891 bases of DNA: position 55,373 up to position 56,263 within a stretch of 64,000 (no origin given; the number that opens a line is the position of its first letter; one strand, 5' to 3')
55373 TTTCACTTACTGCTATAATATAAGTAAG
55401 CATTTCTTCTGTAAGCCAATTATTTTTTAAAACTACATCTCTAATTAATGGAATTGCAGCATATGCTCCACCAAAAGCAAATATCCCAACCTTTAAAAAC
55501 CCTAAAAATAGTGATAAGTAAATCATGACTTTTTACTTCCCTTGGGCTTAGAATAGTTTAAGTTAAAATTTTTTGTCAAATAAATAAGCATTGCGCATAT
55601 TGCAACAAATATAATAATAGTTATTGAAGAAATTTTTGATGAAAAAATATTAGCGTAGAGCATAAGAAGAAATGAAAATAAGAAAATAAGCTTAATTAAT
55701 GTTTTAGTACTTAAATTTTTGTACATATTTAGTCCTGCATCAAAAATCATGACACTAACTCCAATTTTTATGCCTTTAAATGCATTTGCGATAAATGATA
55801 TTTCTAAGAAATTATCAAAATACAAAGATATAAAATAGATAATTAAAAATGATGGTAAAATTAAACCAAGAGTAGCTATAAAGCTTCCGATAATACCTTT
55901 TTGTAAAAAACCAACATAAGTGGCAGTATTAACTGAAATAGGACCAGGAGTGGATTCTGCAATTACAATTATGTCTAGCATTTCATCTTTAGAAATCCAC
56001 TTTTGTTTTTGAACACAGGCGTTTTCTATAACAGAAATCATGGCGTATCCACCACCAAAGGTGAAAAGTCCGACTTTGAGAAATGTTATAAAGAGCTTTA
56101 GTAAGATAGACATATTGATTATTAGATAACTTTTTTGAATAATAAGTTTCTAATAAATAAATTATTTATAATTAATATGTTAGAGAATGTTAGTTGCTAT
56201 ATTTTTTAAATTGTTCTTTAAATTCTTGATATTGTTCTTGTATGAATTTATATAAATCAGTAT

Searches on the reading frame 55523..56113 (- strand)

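Call 111: search_protein_families(library=pfam, proteins=[window:55523-56113:-], max_evalue=0.00001)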
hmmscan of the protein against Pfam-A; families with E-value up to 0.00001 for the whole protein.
window:55523-56113:- (196 aa): 1 family
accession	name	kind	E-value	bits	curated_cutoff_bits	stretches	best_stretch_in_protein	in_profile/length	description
PF02417.20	Chromate_transp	-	2.5e-47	161.4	28.6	1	5-173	1-164/166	Chromate transporter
